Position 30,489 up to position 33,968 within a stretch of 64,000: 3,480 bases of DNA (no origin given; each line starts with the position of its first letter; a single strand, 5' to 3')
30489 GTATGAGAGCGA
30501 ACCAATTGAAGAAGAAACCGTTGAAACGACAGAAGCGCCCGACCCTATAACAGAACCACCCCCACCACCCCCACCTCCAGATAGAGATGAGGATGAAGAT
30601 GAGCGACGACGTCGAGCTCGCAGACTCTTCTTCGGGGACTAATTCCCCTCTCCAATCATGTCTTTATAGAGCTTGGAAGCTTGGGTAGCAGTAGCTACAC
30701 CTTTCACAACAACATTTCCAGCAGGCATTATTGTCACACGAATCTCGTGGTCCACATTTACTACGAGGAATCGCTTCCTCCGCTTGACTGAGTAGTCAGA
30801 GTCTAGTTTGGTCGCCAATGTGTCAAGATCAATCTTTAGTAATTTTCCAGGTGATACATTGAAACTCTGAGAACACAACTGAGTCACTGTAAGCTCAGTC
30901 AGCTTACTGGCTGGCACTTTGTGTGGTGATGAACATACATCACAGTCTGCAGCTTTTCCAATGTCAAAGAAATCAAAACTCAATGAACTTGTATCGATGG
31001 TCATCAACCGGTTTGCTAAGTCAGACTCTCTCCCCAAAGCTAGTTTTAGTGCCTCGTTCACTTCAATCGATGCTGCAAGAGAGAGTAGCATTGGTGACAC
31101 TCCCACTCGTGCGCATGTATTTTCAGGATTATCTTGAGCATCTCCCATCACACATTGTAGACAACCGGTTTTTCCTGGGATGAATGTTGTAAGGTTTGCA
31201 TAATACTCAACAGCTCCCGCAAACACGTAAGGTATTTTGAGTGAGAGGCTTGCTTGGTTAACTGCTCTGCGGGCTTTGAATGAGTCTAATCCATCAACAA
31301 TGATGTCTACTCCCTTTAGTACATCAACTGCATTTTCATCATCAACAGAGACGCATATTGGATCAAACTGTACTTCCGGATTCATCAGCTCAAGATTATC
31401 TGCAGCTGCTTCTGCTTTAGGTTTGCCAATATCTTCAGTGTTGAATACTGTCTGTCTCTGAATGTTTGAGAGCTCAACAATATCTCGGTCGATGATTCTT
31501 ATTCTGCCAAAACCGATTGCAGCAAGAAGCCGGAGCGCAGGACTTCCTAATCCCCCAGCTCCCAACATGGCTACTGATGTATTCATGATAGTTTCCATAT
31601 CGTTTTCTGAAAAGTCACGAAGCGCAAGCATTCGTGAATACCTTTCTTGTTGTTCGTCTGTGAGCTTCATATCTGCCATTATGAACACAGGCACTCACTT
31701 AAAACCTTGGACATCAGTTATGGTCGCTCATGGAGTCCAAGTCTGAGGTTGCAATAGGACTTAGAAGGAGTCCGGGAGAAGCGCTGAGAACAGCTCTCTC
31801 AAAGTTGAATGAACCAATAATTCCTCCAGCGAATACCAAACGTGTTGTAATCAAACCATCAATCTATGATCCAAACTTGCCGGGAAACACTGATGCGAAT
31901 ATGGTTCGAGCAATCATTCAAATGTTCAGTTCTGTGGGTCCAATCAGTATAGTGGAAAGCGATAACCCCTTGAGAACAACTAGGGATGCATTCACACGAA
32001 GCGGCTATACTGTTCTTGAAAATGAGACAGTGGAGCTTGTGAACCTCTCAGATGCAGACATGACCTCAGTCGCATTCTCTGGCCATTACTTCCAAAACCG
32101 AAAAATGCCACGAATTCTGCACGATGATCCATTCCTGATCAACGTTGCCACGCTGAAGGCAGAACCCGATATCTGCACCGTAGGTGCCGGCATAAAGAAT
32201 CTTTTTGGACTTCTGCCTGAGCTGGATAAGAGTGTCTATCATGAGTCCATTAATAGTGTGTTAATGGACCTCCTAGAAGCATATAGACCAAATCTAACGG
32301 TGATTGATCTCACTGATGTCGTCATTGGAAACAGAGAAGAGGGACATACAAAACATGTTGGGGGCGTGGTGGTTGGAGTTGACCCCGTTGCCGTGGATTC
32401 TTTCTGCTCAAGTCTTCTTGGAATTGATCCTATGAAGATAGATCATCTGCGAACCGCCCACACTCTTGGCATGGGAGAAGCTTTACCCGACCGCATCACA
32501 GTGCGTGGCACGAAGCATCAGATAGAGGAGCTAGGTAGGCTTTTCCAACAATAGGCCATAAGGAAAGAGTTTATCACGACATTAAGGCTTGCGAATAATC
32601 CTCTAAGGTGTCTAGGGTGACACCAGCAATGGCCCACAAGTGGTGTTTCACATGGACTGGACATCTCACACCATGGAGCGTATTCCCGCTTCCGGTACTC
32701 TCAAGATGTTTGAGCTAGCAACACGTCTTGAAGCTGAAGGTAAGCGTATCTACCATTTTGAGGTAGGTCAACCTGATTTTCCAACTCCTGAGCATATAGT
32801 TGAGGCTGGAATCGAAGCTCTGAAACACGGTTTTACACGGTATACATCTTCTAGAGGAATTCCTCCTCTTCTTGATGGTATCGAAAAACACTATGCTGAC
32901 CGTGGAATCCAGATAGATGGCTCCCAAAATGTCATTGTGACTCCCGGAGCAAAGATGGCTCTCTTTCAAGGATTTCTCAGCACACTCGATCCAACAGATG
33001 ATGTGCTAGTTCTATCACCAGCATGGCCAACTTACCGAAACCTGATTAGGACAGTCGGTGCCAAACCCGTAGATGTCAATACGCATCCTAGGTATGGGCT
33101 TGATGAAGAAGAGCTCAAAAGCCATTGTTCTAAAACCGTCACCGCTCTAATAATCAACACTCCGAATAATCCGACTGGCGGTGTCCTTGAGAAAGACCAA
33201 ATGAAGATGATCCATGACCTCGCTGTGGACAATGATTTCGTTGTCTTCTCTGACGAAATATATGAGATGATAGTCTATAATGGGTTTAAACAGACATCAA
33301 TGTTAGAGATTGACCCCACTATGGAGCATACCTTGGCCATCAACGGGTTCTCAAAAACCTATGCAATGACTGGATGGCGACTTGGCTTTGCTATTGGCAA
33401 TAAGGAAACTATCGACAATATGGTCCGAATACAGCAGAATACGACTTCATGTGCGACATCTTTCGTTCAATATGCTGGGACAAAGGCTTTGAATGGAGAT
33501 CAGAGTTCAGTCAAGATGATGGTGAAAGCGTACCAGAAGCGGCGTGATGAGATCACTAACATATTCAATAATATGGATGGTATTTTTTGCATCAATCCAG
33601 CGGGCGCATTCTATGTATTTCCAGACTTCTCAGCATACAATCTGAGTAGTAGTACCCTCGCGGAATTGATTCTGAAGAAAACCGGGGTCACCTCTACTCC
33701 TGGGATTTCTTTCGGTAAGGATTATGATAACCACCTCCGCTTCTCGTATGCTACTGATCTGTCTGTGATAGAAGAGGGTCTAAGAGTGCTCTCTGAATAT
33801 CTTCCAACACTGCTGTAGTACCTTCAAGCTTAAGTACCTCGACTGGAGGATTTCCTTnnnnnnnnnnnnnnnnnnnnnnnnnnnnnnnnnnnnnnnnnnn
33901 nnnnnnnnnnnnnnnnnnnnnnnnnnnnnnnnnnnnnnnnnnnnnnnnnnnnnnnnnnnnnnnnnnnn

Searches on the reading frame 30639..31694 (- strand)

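Call 10: search_protein_families(library=pfam, proteins=[window:30639-31694:-], max_evalue=0.0001)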
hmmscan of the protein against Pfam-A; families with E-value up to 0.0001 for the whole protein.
window:30639-31694:- (351 aa): 2 families
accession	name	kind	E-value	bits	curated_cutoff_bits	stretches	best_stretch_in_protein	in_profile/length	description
PF00899.27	ThiF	-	3.3e-67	226.6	28.1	1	19-252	1-237/238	ThiF family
PF03435.24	Sacchrp_dh_NADP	-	4.4e-05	24.3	25.1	0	41-157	1-96/129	Saccharopine dehydrogenase NADP binding domain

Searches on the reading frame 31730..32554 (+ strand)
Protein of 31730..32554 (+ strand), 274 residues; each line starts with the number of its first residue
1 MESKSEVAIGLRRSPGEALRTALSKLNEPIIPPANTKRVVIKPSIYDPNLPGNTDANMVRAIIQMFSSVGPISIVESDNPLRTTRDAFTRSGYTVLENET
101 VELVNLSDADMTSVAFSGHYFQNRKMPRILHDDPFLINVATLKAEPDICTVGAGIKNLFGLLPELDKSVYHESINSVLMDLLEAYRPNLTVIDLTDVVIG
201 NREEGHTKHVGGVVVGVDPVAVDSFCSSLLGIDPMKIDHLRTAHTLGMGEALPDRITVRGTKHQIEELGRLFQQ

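Call 10: search_protein_families(library=pfam, proteins=[window:31730-32554:+], max_evalue=0.0001)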
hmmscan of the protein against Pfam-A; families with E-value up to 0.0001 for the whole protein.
window:31730-32554:+ (274 aa): 1 family
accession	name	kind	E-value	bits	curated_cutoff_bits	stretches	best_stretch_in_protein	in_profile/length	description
PF04015.17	DUF362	-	1.2e-30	107.5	24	1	39-227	1-199/200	Domain of unknown function (DUF362)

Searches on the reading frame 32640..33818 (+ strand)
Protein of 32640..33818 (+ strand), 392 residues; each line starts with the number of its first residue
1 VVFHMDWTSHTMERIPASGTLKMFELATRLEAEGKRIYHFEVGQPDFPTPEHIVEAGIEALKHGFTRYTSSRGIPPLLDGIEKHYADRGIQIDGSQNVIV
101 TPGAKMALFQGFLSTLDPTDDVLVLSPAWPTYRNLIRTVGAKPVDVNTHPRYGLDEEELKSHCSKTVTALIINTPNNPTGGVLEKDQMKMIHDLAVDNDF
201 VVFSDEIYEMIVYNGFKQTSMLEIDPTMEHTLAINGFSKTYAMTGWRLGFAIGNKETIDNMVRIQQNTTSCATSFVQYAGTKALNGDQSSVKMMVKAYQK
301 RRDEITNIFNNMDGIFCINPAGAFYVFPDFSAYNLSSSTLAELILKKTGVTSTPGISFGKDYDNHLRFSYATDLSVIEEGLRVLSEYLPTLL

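Call 10: search_protein_families(library=pfam, proteins=[window:32640-33818:+], max_evalue=0.0001)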
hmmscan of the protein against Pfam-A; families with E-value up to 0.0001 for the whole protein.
window:32640-33818:+ (392 aa): 1 family
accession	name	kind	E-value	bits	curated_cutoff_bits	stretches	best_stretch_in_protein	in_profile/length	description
PF00155.27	Aminotran_1_2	-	1.9e-59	202.1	19.7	1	39-382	5-359/361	Aminotransferase class I and II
